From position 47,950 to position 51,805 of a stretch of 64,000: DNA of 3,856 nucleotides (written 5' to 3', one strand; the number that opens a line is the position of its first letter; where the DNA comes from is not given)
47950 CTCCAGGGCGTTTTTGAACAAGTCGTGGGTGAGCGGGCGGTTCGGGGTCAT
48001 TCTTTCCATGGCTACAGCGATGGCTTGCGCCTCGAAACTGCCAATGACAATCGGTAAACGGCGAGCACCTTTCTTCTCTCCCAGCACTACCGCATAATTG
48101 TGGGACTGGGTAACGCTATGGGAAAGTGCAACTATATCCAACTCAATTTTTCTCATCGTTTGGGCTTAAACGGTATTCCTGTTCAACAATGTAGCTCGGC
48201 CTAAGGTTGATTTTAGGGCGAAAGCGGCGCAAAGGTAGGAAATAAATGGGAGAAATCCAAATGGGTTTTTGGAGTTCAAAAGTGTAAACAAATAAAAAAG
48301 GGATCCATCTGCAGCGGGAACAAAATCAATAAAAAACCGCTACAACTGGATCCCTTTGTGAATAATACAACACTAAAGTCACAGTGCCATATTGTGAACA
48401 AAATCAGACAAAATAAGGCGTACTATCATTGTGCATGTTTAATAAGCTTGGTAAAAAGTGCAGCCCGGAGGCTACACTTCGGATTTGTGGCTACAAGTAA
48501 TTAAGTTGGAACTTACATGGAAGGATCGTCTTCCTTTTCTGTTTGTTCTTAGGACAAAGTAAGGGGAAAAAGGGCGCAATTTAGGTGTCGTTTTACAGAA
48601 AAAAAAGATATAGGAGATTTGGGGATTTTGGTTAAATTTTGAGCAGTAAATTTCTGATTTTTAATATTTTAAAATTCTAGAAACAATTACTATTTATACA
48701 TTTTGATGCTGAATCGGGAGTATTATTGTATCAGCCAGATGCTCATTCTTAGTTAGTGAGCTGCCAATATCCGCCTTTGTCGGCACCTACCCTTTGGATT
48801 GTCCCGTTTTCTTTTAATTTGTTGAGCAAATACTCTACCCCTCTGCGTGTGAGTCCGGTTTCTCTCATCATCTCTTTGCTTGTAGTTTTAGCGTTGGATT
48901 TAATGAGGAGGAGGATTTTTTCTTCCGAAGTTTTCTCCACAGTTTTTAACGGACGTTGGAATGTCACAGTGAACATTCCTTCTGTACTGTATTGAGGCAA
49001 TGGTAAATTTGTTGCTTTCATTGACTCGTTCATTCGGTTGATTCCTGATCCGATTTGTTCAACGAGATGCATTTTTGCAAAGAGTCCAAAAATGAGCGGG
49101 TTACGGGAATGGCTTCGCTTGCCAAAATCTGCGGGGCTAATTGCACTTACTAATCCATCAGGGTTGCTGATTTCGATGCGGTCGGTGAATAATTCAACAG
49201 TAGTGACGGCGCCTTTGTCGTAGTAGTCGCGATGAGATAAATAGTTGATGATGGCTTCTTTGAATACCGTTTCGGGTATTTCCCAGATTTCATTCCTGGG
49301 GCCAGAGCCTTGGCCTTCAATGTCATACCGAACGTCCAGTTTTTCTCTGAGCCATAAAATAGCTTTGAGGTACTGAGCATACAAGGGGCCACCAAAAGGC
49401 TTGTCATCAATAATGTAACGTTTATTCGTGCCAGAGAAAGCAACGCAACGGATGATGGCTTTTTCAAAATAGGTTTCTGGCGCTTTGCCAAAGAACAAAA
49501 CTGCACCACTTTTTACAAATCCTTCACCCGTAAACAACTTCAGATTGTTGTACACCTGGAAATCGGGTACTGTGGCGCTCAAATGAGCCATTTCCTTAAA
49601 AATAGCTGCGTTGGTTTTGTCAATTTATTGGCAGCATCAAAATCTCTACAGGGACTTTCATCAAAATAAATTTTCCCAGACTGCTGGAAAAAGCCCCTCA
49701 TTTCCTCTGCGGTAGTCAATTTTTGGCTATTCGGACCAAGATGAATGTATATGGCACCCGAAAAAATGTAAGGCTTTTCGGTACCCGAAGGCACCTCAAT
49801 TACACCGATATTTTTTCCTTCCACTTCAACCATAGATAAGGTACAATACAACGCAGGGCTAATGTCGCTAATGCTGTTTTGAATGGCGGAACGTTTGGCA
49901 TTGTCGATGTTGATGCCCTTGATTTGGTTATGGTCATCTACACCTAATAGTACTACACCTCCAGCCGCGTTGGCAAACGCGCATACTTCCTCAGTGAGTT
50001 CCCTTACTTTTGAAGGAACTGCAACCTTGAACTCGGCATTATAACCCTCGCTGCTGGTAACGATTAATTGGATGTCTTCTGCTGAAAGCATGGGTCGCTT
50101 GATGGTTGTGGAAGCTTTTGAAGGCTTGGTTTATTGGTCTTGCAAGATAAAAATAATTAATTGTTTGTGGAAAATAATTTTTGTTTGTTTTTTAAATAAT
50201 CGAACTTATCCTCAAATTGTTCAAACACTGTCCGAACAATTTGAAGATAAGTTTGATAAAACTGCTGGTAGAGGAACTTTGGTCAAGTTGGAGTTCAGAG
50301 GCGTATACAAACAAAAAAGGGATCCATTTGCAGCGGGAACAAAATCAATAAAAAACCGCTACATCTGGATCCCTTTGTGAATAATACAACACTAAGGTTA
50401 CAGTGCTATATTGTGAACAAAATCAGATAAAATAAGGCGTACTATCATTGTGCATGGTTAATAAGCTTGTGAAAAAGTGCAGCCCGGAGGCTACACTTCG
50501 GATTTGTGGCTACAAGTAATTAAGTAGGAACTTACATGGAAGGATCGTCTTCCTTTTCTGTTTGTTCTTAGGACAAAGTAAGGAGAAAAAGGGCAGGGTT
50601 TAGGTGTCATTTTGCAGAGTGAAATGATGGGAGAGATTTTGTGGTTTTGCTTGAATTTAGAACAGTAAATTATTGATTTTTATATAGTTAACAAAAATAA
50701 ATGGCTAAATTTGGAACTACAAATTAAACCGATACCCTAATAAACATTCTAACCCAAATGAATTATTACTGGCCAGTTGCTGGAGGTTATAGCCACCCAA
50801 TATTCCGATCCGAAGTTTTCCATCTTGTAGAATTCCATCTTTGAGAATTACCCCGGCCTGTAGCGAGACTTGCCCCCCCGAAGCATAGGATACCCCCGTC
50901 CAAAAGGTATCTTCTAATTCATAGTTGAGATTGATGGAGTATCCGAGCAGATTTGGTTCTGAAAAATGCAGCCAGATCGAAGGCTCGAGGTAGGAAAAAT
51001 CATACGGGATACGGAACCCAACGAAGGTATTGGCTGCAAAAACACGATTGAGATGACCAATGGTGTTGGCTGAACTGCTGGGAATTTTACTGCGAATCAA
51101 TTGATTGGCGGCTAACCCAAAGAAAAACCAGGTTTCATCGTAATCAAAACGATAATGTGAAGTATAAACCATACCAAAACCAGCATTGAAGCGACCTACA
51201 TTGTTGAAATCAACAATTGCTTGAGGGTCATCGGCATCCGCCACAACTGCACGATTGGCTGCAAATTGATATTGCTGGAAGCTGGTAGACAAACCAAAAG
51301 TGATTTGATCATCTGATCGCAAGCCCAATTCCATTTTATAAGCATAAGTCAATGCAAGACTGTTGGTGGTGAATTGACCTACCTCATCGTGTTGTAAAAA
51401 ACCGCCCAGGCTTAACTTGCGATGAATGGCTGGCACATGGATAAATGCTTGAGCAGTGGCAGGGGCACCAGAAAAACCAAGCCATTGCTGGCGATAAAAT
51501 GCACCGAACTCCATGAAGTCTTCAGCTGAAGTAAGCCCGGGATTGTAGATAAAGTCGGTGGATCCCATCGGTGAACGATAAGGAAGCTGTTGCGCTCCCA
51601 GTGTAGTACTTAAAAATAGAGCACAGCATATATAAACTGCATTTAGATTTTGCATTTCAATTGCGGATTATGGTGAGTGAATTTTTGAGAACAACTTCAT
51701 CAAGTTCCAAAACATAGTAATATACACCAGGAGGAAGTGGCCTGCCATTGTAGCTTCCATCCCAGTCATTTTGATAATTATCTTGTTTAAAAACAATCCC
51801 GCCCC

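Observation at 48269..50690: Two copies of a noncoding element of about 400 bp, each ending in a strong minus-strand intrinsic terminator, flanking a split RecG-like regulator gene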

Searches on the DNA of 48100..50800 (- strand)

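Call 5: search_rna_families(source=window, start=48100, end=50800, threshold=evalue, max_evalue=10, show_alignments=3)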
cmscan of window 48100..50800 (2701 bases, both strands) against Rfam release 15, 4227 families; matches with E-value up to 10: 17.
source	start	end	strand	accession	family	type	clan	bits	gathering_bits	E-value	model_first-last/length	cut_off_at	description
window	50299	50391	-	RF00764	mir-191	Gene; miRNA;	-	33.7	54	6.2e-05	1-91/91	no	mir-191 microRNA precursor family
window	48281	48372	-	RF00764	mir-191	Gene; miRNA;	-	31.3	54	0.0003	1-91/91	no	mir-191 microRNA precursor family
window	50198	50258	+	RF03585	mir-3938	Gene; miRNA;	-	25.6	94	0.03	1-88/88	no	mir-3938 microRNA precursor family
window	50199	50257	-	RF03275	mir-2542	Gene; miRNA;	-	22.6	60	0.22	1-85/85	no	mir-2542 microRNA precursor family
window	50197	50258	-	RF03759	MIR8703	Gene; miRNA;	-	22.4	94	1.7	1-83/83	no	MIR8703 microRNA precursor family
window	50191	50269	-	RF04211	MIR5185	Gene; miRNA;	-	21.3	101.7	0.63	1-111/111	no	MIR5185 microRNA precursor family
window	50191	50259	-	RF04051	mir-8517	Gene; miRNA;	-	21.2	70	0.42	1-108/108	no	mir-8517 microRNA precursor family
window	50183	50264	+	RF04211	MIR5185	Gene; miRNA;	-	20.6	101.7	0.96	1-111/111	no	MIR5185 microRNA precursor family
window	50190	50261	+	RF04209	MIR7533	Gene; miRNA;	-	20.4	230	0.43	1-249/249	no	MIR7533 microRNA precursor family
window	50195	50259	-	RF04127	MIR8007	Gene; miRNA;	-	20.2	195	0.79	1-226/226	no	MIR8007 microRNA precursor family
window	48278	48377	-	RF03423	mir-962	Gene; miRNA;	-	19.6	70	1.5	1-92/92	no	mir-962 microRNA precursor family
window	50184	50283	+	RF01859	Phe_leader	Cis-reg; leader;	-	19.2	55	6.1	1-125/125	no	Phenylalanine leader peptide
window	49638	49712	-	RF00659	mir-365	Gene; miRNA;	-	17.9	62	3.7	1-86/86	no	mir-365 microRNA precursor family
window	50313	50377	-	RF03683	mir-462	Gene; miRNA;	-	17.5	90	4.3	1-64/64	no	mir-462 microRNA precursor family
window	50314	50380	+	RF03456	mir-724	Gene; miRNA;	-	17.2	83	7.8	1-60/60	no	mir-724 microRNA precursor family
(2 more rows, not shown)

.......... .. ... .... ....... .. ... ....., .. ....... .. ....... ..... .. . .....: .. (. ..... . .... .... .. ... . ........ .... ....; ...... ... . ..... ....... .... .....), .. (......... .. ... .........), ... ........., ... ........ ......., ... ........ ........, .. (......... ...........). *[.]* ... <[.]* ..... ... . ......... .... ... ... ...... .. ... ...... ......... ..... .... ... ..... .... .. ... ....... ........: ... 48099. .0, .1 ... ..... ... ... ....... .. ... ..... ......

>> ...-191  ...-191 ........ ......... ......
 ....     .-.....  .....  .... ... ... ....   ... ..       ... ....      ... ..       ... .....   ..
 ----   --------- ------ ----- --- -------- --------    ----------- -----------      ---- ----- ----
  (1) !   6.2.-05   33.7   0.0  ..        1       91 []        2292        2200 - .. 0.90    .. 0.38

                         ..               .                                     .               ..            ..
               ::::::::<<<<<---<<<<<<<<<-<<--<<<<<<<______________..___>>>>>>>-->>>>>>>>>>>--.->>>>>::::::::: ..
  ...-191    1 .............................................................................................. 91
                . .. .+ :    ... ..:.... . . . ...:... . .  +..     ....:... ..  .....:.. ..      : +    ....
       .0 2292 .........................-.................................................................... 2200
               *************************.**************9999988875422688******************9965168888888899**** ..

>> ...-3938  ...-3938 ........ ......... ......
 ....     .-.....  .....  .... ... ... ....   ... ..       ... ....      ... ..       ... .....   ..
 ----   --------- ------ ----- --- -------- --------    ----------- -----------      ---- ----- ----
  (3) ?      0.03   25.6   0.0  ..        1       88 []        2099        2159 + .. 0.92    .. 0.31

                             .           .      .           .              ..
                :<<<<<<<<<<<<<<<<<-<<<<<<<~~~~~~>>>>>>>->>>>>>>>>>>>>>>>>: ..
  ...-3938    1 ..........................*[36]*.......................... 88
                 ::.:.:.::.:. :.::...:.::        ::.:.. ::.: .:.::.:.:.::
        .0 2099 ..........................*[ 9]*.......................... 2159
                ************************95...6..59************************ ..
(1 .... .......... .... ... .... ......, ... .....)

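Call 38: search_dna_similar(query=window:48269-48680:-, collection=plasmids, mode=distant, max_evalue=0.001)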
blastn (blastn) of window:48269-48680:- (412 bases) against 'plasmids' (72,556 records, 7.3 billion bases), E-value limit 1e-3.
No match.

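Call 39: search_dna_similar(query=window:48269-48680:-, collection=phages, mode=distant, max_evalue=0.001)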
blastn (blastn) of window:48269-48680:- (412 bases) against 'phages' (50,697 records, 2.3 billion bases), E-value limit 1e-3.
No match.
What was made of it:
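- Tried and rejected: Plasmid or phage origin: no blastn match (calls 38, 39).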

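Call 64: build_rna_model(alignment_id=A4, structure=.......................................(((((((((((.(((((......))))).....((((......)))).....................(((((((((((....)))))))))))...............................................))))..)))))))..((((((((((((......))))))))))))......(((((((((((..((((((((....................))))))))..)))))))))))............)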
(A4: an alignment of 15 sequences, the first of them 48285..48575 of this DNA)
Model R1 built from alignment A4 (15 sequences, 305 columns); structure: as given.
model positions 291; base pairs 62; branch points 4; effective number of sequences 1.42; information 0.59 bits per position. Calibrated on 0.2 Mb of random sequence (short: E-values are rough).
structure used (alignment columns):
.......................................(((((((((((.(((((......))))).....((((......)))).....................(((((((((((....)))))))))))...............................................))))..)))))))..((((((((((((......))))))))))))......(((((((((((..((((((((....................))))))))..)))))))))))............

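Call 65: search_with_rna_model(model_id=R1, sources=[window, L001, L003, L005, L008, L009, L011, L016, L017, L018, L020, L021, L022, L023, L024, L025], max_evalue=1)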
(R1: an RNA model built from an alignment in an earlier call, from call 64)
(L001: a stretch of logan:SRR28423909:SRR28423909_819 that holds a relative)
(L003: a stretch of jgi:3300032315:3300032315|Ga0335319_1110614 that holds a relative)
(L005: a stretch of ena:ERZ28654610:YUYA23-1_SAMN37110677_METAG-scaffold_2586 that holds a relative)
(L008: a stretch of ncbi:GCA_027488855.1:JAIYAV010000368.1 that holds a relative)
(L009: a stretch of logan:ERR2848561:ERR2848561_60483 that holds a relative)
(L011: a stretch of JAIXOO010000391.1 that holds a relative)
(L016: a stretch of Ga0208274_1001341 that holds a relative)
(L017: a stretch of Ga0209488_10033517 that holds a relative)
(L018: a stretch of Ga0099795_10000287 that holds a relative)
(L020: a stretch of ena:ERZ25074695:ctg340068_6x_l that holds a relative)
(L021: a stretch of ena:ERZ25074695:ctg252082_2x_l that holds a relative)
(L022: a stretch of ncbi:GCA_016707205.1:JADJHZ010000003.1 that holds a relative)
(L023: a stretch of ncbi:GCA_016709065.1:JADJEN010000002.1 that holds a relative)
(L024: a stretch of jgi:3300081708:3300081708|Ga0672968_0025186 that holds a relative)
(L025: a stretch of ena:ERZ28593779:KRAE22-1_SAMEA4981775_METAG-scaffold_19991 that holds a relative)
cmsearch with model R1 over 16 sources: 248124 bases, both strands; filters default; matches with E-value up to 1: 17.
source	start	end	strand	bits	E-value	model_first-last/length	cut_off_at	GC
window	48286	48578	-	337.3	2.1e-98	1-291/291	no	0.39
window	50305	50597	-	337.2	2.2e-98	1-291/291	no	0.38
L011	2393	2683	-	330.8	1.8e-96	1-291/291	no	0.4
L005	7902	8193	+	328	1.2e-95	1-291/291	no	0.38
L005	1595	1883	+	326.8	2.8e-95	1-291/291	no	0.39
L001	7944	8204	+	195.2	4e-56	1-291/291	no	0.39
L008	1626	1685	+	48.9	1.4e-12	221-280/291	no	0.42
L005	9803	9851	+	30.6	3.8e-07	227-274/291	no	0.35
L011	2404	2463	+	30.2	5.1e-07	221-280/291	no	0.42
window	48140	48368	+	28.5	1.6e-06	1-291/291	no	0.39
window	50207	50387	+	28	2.3e-06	1-291/291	no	0.38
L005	1813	1872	-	26.3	7.2e-06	221-280/291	no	0.38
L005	8122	8187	-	16.5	0.0061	216-280/291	no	0.38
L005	8000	8023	-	9.2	0.93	99-122/291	no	0.58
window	50475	50498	+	9.2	0.93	99-122/291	no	0.58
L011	2562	2585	+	9.2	0.93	99-122/291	no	0.58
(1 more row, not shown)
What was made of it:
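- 48289..48663 (-): Copy A (next to BFN) of the ~375-nt conserved unit: upstream regulatory part, RNA body and terminator. The covariance model scores 337 bits on the minus strand and 28 bits on the plus strand (call 65).
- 50308..50682 (-): Copy B (next to PorP) of the same unit. The covariance model scores 337 bits (call 65).
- The covariance model scores 337 bits against 28 bits (call 65).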

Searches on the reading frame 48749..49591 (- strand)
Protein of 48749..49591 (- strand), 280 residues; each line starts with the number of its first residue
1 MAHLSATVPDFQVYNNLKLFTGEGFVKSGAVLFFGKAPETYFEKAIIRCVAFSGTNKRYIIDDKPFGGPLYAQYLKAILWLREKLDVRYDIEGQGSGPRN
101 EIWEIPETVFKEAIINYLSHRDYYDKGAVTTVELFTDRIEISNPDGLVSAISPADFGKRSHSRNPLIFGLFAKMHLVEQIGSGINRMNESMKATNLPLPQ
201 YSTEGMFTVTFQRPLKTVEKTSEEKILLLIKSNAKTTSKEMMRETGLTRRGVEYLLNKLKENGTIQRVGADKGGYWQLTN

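Call 12: search_protein_families(library=pfam, proteins=[window:48749-49591:-])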
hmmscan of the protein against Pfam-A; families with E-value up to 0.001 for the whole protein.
window:48749-49591:- (280 aa): 3 families
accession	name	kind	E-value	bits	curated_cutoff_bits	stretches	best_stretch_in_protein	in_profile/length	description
PF13749.12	HATPase_c_4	-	1.8e-20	73.2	26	1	128-211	2-89/89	Putative ATP-dependent DNA helicase recG C-terminal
PF13412.12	HTH_24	-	1.6e-06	28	21.9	1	223-265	5-47/48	Winged helix-turn-helix DNA-binding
PF04703.18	FaeA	-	0.00057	20.6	20.7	0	224-279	3-61/62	FaeA-like protein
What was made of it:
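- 48749..49591 (-): C-terminal fragment (HATPase_c_4 + winged HTH) of the same gene. Pfam PF13749 at 1.8e-20 and PF13412 at 1.6e-6 (call 12).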

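Call 23: find_encoding_contigs(protein=window:48749-49591:-, flank=6000, max_places=10)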
Protein window:48749-49591:- (280 aa): 1 contig read that carries it; 1 place shown.
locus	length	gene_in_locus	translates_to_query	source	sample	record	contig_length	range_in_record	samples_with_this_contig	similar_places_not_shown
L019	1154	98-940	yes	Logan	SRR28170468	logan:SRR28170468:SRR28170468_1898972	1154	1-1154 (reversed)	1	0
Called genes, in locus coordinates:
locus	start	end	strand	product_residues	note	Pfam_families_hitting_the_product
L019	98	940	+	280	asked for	PF13749:HATPase_c_4, PF13412:HTH_24 (weak)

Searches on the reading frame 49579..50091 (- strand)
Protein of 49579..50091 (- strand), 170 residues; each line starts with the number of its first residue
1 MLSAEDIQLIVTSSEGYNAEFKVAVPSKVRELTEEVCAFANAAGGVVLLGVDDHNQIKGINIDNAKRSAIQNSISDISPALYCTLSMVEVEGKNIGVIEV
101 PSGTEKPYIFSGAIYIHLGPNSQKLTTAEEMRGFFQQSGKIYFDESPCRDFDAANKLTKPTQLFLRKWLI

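Call 12: search_protein_families(library=pfam, proteins=[window:49579-50091:-])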
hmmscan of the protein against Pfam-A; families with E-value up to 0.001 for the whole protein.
window:49579-50091:- (170 aa): 1 family
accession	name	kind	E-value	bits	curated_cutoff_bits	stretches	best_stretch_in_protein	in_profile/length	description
PF04326.19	SLFN_AlbA_2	-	4.2e-21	76.1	25.3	1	15-125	1-117/118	Schlafen, AlbA_2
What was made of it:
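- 49579..50091 (-): N-terminal fragment (SLFN_AlbA_2 domain) of the split regulator gene, the cargo between the copies. Pfam PF04326, E = 4e-21 (call 12).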

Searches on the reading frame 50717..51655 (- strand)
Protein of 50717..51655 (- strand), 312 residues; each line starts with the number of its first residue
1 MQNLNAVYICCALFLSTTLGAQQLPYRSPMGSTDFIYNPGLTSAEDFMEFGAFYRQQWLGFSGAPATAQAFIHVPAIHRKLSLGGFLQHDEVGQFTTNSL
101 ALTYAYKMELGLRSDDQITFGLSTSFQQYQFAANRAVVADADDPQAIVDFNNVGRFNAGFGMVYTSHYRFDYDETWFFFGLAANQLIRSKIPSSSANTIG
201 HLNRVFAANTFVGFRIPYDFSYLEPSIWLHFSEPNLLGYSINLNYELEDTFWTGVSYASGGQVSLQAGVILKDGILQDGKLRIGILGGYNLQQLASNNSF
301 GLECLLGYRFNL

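Call 12: search_protein_families(library=pfam, proteins=[window:50717-51655:-])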
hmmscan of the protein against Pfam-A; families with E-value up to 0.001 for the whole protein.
window:50717-51655:- (312 aa): 1 family
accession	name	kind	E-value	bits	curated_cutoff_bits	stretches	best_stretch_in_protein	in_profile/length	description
PF11751.14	PorP_SprF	-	2.8e-36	125.9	22.3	1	21-308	3-273/273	Type IX secretion system membrane protein PorP/SprF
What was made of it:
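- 50717..51655 (-): PorP/SprF gene immediately upstream of copy B. Pfam PF11751 at 2.8e-36 (call 12).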
